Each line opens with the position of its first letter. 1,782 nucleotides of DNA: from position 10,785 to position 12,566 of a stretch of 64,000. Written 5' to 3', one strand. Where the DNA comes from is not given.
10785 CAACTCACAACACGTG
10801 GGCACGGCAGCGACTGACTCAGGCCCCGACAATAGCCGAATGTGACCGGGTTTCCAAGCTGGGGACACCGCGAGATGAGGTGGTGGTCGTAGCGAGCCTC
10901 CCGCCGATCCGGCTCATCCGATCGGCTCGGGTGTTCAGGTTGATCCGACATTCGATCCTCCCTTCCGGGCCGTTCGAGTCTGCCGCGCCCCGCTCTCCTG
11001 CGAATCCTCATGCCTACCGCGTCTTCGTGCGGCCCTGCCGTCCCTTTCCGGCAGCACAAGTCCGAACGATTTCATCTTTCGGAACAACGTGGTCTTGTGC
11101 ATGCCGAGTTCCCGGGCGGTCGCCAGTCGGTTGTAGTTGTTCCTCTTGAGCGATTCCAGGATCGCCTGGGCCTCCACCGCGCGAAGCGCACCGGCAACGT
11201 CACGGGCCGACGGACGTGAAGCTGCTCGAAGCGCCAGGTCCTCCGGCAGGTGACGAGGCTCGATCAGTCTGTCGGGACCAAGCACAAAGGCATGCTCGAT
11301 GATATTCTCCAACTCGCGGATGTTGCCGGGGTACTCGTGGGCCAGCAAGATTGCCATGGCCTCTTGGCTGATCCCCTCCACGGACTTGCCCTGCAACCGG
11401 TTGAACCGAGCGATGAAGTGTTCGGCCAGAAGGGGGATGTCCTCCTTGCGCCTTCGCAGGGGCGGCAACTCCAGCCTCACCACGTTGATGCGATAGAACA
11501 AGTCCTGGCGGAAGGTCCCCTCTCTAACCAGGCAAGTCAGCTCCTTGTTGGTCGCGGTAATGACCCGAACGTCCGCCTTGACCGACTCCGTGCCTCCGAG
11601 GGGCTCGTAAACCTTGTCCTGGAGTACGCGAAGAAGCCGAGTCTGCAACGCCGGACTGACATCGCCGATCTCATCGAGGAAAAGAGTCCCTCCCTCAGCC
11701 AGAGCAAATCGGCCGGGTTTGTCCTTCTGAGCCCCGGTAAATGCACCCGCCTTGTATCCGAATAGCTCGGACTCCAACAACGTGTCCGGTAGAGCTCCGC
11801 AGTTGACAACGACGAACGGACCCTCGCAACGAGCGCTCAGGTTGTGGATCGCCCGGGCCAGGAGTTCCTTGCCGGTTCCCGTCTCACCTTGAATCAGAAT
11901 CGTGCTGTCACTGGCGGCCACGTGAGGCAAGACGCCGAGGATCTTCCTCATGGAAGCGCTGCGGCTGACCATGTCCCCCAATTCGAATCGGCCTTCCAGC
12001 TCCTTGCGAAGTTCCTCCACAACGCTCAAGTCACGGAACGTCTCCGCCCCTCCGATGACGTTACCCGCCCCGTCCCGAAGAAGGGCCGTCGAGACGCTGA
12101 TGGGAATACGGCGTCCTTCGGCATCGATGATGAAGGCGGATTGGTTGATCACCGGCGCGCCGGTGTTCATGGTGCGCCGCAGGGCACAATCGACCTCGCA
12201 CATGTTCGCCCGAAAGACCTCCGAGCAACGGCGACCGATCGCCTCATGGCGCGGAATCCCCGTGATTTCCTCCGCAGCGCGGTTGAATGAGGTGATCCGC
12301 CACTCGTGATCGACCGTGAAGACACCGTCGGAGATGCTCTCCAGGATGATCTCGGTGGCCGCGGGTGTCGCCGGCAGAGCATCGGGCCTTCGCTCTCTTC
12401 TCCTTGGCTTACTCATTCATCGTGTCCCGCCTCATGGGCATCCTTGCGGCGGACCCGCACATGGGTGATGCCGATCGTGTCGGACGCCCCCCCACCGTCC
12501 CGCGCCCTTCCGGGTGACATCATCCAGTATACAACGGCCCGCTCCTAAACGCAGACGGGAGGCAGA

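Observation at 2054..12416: Sigma-54/PAS-bEBP-associated operon of NifX-like, MinD-ferredoxin, IscU::Mrp and radical-SAM genes with no visible client enzyme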

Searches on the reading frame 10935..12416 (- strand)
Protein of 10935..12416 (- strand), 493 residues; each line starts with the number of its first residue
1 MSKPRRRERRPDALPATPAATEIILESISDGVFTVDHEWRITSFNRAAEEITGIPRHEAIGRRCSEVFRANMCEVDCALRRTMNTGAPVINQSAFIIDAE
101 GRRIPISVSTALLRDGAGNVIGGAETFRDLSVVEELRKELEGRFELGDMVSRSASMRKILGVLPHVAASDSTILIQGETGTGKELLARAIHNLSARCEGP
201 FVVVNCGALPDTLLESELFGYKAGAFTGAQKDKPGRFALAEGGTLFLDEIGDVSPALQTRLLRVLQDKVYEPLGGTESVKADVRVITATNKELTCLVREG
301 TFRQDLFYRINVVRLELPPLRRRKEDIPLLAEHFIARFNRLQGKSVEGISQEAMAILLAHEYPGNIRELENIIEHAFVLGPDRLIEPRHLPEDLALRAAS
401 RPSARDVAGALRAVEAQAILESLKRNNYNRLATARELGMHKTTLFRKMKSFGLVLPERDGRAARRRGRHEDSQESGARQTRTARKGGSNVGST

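Call 4: search_protein_families(library=pfam, proteins=[window:10935-12416:-], max_evalue=0.01)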
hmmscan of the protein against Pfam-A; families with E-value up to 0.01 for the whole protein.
window:10935-12416:- (493 aa): 15 families
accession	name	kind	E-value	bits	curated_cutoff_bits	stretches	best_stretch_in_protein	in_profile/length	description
PF00158.32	Sigma54_activat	-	6.1e-68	228.2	20.2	1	150-315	2-167/168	Sigma-54 interaction domain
PF25601.1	AAA_lid_14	-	1.2e-27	96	27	1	321-401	1-81/87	AAA+ ATPase lid domain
PF14532.12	Sigma54_activ_2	-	1.4e-20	74.4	25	1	151-320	2-138/138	Sigma-54 interaction domain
PF08448.16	PAS_4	-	7.4e-14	52.4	23.1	1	25-131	1-106/110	PAS fold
PF13426.13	PAS_9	-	5.3e-13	49.6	27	1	29-131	1-102/103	PAS domain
PF00989.32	PAS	-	1.9e-12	47.6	22.6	1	24-124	6-107/113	PAS fold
PF07728.20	AAA_5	-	4.4e-09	36.9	22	1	173-291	2-123/139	AAA domain (dynein-related subfamily)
PF02954.25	HTH_8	-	2.1e-08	34.2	22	1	411-450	2-41/42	Bacterial regulatory protein, Fis family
PF13188.13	PAS_8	-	6.7e-07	29.4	21.8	1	24-76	6-58/65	PAS domain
PF01078.27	Mg_chelatase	-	1.7e-05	24.8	20.3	0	227-266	92-131/207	Magnesium chelatase, subunit ChlI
PF00004.35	AAA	-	2.4e-05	25.2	21.2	1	173-291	1-110/131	ATPase family associated with various cellular activities (AAA)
PF07724.20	AAA_2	-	0.00037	21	27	1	171-280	4-113/166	AAA domain (Cdc48 subfamily)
PF18024.7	HTH_50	-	0.0031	17.6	27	1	412-453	9-49/50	Helix-turn-helix domain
PF13191.12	AAA_16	-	0.0088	17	32.6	0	151-267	4-122/167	AAA ATPase domain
PF12860.13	PAS_7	-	0.0092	16.6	27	0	25-77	1-54/115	PAS fold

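Call 19: find_homologous_proteins(query=window:10935-12416:-, max_evalue=1e-30)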
Query window:10935-12416:- (493 aa): 8000 proteins with E <= 1e-30 among 8000 candidates; the best 120 are listed.
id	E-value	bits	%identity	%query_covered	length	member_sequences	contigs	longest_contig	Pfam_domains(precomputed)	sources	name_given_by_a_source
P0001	0.0e+0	1079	100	100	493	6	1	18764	PF13426.14,PF13188.14,PF00158.33,PF25601.2,PF02954.26,PF08448.17,PF00004.36,PF00989.32,PF14532.13,PF07728.21,PF01078.28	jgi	-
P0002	8.9e-270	914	88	96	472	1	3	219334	PF13426.14,PF13188.14,PF00158.33,PF25601.2,PF02954.26,PF08448.17,PF00989.32,PF14532.13,PF07728.21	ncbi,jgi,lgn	-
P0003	2.0e-269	912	89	95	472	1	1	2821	PF13426.14,PF13188.14,PF00158.33,PF25601.2,PF02954.26,PF08448.17,PF00989.32,PF14532.13,PF07728.21,PF01078.28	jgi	jgi:PAS domain S-box-containing protein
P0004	2.3e-269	912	89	95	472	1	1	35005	PF13426.14,PF13188.14,PF00158.33,PF25601.2,PF02954.26,PF08448.17,PF00004.36,PF00989.32,PF14532.13,PF07728.21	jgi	jgi:PAS domain S-box-containing protein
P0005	1.5e-240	817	-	-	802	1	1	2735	PF13426.14,PF13188.14,PF24820.2,PF00004.36,PF14532.13,PF07728.21,PF13596.13,PF08447.19,PF12860.14,PF00158.33,PF25601.2,PF02954.26,PF08448.17,PF00989.32,PF14598.13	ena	-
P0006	4.4e-240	816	-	-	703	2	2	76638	PF13426.14,PF13188.14,PF00004.36,PF14532.13,PF07728.21,PF13596.13,PF00158.33,PF25601.2,PF02954.26,PF08448.17,PF00989.32,PF01078.28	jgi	-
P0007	1.3e-235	801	-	-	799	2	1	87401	PF13426.14,PF13188.14,PF24820.2,PF00004.36,PF14532.13,PF07728.21,PF13596.13,PF08447.19,PF12860.14,PF00158.33,PF25601.2,PF02954.26,PF08448.17,PF26637.1,PF00989.32,PF14598.13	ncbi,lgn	ncbi:MAG: sigma 54-interacting transcriptional regulator [Thermodesulfobacteriota bacterium]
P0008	1.3e-228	778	76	93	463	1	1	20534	PF13426.14,PF13188.14,PF00158.33,PF25601.2,PF02954.26,PF08448.17,PF00989.32,PF14532.13,PF07728.21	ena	-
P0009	4.9e-226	769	-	-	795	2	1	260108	PF13426.14,PF13188.14,PF24820.2,PF00004.36,PF14532.13,PF07728.21,PF13596.13,PF08447.19,PF12860.14,PF00158.33,PF25601.2,PF02954.26,PF08448.17,PF00989.32,PF14598.13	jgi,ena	-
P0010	1.8e-225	767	62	90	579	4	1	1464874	PF13596.13,PF13426.14,PF13188.14,PF00158.33,PF25601.2,PF02954.26,PF08448.17,PF00004.36,PF00989.32,PF14532.13,PF07728.21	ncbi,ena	-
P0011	5.3e-225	766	62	90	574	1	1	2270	PF13426.14,PF13188.14,PF12860.14,PF00158.33,PF25601.2,PF02954.26,PF08448.17,PF00004.36,PF00989.32,PF14532.13,PF07728.21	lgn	-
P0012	9.4e-225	765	73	94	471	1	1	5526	PF13426.14,PF13188.14,PF00158.33,PF25601.2,PF02954.26,PF08448.17,PF00989.32,PF14532.13,PF07728.21,PF01078.28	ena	-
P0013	2.2e-224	764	-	-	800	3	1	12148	PF13426.14,PF13188.14,PF24820.2,PF00004.36,PF14532.13,PF07728.21,PF13596.13,PF08447.19,PF12860.14,PF00158.33,PF25601.2,PF02954.26,PF08448.17,PF00989.32,PF14598.13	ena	-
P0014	1.5e-223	761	-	-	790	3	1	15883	PF13426.14,PF13188.14,PF24820.2,PF00004.36,PF14532.13,PF07728.21,PF13596.13,PF08447.19,PF00158.33,PF25601.2,PF02954.26,PF08448.17,PF00989.32,PF14598.13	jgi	jgi:PAS domain S-box-containing protein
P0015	4.4e-223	760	74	93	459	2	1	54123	PF13426.14,PF13188.14,PF00158.33,PF25601.2,PF02954.26,PF08448.17,PF00989.32,PF14532.13,PF07728.21,PF01078.28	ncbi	-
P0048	1.3e-216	738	71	94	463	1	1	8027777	PF13426.14,PF00158.33,PF25601.2,PF02954.26,PF08448.17,PF00989.32,PF14532.13,PF07728.21,PF01078.28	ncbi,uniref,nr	ncbi:sigma-54 interaction domain-containing protein [Desulfonema magnum]|uniref:Transcriptional regu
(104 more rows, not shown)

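Call 21: find_encoding_contigs(protein=P0002, flank=10000, max_places=3)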
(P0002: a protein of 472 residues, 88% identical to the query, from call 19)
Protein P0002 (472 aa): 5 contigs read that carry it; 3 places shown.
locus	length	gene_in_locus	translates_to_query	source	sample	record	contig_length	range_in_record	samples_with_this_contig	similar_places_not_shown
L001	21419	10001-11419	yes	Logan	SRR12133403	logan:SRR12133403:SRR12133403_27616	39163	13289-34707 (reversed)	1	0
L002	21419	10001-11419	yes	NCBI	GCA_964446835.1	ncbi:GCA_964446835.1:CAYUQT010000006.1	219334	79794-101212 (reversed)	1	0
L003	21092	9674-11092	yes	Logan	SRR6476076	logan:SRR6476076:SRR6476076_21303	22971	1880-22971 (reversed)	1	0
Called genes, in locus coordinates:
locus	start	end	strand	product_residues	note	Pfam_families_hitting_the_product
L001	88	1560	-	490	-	PF00171:Aldedh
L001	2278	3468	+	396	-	PF02449:Glyco_hydro_42 (faint)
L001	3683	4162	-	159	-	-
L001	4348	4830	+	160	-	-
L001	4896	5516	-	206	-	-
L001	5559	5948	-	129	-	-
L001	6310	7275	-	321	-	-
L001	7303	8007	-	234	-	PF07596:SBP_bac_10 (faint)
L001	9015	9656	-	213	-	PF01209:Ubie_methyltran, PF03848:TehB (faint), PF13489:Methyltransf_23, PF05175:MTS (weak), PF13847:Methyltransf_31, PF08241:Methyltransf_11, PF08242:Methyltransf_12, PF13649:Methyltransf_25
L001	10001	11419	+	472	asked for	PF00989:PAS, PF08448:PAS_4, PF13426:PAS_9, PF00158:Sigma54_activat, PF14532:Sigma54_activ_2, PF07728:AAA_5, PF25601:AAA_lid_14, PF02954:HTH_8, +1 more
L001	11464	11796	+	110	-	-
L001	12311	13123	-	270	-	PF01946:Thi4, PF00890:FAD_binding_2 (weak), PF01266:DAO, PF01494:FAD_binding_3 (weak), PF03486:HI0933_like (weak), PF07992:Pyr_redox_2 (weak), PF12831:FAD_oxidored (weak), PF13450:NAD_binding_8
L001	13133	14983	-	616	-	PF00111:Fer2, PF17650:RACo_linker, PF17651:Raco_middle, PF14574:RACo_C_ter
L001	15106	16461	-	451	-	PF00890:FAD_binding_2 (faint), PF01266:DAO (faint), PF03486:HI0933_like (faint), PF05834:Lycopene_cycl (faint), PF07992:Pyr_redox_2, PF13434:Lys_Orn_oxgnase (weak), PF00070:Pyr_redox, PF02852:Pyr_redox_dim, +3 more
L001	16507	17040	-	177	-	PF01327:Pep_deformylase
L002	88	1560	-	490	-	PF00171:Aldedh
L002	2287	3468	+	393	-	PF02449:Glyco_hydro_42 (faint)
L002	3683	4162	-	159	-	-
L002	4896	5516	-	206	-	-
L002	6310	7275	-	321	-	-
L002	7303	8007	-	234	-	PF07596:SBP_bac_10 (faint)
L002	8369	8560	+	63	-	-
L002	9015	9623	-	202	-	PF01209:Ubie_methyltran, PF03848:TehB (weak), PF13489:Methyltransf_23, PF05175:MTS (weak), PF13847:Methyltransf_31, PF08241:Methyltransf_11, PF08242:Methyltransf_12, PF13649:Methyltransf_25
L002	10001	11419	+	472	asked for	PF00989:PAS, PF08448:PAS_4, PF13426:PAS_9, PF00158:Sigma54_activat, PF14532:Sigma54_activ_2, PF07728:AAA_5, PF25601:AAA_lid_14, PF02954:HTH_8, +1 more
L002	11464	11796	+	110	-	-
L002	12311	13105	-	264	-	PF01946:Thi4, PF00890:FAD_binding_2 (weak), PF01266:DAO, PF01494:FAD_binding_3 (weak), PF03486:HI0933_like (weak), PF07992:Pyr_redox_2 (weak), PF12831:FAD_oxidored (weak), PF13450:NAD_binding_8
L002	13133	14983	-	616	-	PF00111:Fer2, PF17650:RACo_linker, PF17651:Raco_middle, PF14574:RACo_C_ter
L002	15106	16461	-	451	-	PF00890:FAD_binding_2 (faint), PF01266:DAO (faint), PF03486:HI0933_like (faint), PF05834:Lycopene_cycl (faint), PF07992:Pyr_redox_2, PF13434:Lys_Orn_oxgnase (weak), PF00070:Pyr_redox, PF02852:Pyr_redox_dim, +3 more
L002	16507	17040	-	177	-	PF01327:Pep_deformylase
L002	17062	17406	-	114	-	PF02261:Asp_decarbox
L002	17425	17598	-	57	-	PF12797:Fer4_2 (weak), PF12837:Fer4_6, PF13237:Fer4_10, PF14697:Fer4_21 (weak), PF00037:Fer4, PF12838:Fer4_7, PF13187:Fer4_9, PF00037:Fer4, +6 more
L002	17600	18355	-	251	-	-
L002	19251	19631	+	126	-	PF02579:Nitro_FeMo-Co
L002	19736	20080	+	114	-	PF17253:DUF5320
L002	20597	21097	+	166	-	PF00210:Ferritin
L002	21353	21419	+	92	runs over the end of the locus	PF02579:Nitro_FeMo-Co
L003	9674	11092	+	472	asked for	PF00989:PAS, PF08448:PAS_4, PF13426:PAS_9, PF00158:Sigma54_activat, PF14532:Sigma54_activ_2, PF07728:AAA_5, PF25601:AAA_lid_14, PF02954:HTH_8, +1 more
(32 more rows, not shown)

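Call 22: find_encoding_contigs(protein=P0048, flank=10000, max_places=2)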
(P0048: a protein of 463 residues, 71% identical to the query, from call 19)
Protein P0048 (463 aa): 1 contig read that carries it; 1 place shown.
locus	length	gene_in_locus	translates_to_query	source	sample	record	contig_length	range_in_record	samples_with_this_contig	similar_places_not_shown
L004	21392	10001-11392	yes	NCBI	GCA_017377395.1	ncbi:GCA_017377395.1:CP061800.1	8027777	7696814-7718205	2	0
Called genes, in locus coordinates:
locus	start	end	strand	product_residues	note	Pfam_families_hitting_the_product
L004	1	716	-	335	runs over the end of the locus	PF02463:SMC_N (weak), PF11398:DUF2813 (faint), PF13175:AAA_15, PF13304:AAA_21, PF13175:AAA_15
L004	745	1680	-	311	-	-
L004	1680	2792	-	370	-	PF02463:SMC_N (faint), PF13175:AAA_15, PF13476:AAA_23, PF13304:AAA_21, PF13175:AAA_15, PF12476:DUF3696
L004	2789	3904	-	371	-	PF03235:GmrSD_N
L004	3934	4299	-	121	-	PF18135:Type_ISP_C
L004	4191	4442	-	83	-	-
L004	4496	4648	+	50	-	-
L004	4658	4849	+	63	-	-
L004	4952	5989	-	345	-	PF01210:NAD_Gly3P_dh_N, PF07479:NAD_Gly3P_dh_C, PF20618:GPD_NAD_C_bact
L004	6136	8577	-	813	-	PF00521:DNA_topoisoIV, PF03989:DNA_gyraseA_C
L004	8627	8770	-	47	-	-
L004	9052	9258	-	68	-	-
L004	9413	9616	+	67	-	-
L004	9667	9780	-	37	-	-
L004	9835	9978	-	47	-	-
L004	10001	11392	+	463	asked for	PF00989:PAS, PF08448:PAS_4, PF13426:PAS_9, PF00158:Sigma54_activat, PF14532:Sigma54_activ_2, PF07728:AAA_5, PF25601:AAA_lid_14, PF02954:HTH_8, +1 more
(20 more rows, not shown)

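Call 56: search_protein_families(library=ncbifam, proteins=[window:10935-12416:-], max_evalue=0.00001)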
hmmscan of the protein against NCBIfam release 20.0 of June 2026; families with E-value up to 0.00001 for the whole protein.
window:10935-12416:- (493 aa): 30 families (the best 25 are shown)
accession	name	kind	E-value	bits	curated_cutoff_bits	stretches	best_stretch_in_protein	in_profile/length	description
NF041552.1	TF_PrdR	equivalog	9.3e-107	357.7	795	1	20-451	135-576/577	sigma-54 dependent transcriptional regulator PrdR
TIGR01817.1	nifA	equivalog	3.3e-103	346.2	528.85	1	141-390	189-438/534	nif-specific transcriptional activator NifA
NF008469.0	PRK11361.1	equivalog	2.7e-102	342.9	714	1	134-453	130-456/461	acetoacetate metabolism transcriptional regulator AtoC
TIGR02915.1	PEP_resp_reg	equivalog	6.1e-95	318.7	502.6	1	144-453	136-444/445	PEP-CTERM-box response regulator transcription factor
NF007689.0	PRK10365.1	equivalog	4.3e-93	312.5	760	1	148-448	140-439/441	sigma-54-dependent response regulator transcription factor ZraR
NF038308.1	RNA_repair_RtcR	equivalog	7.8e-93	312.1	650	1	137-424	170-461/530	RNA repair transcriptional activator RtcR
TIGR01818.1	ntrC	equivalog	1.4e-92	310.9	558.6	1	146-399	133-386/463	nitrogen regulation protein NR(I)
NF003451.0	PRK05022.1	equivalog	1.8e-89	300.8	476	1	145-453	188-510/512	nitric oxide reductase transcriptional regulator NorR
TIGR02329.1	propionate_PrpR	equivalog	9.6e-89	298.4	499.2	1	134-450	199-526/526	propionate catabolism operon regulatory protein PrpR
NF011958.0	PRK15429.1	equivalog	7.5e-87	292.5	830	1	144-453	376-686/692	formate hydrogenlyase transcriptional activator FlhA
NF050807.1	TransRegFlbDCaul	equivalog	6.8e-85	285.6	750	1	148-451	119-438/454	sigma-54-dependent transcriptional regulator FlbD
NF011953.0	PRK15424.1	equivalog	2.2e-83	280.7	703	1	133-450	205-533/538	propionate catabolism operon regulatory protein PrpR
NF041906.1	V4R_TF_MobR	exception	6.4e-82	275.8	999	1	139-449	224-542/544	phenol degradation transcriptional regulator MobR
TIGR02974.1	phageshock_pspF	equivalog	3.4e-80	269.8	443.55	1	150-376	2-229/336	phage shock protein operon transcriptional activator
NF011695.0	PRK15115.1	equivalog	9.9e-79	265.1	763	1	148-445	136-430/445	two-component system response regulator GlrR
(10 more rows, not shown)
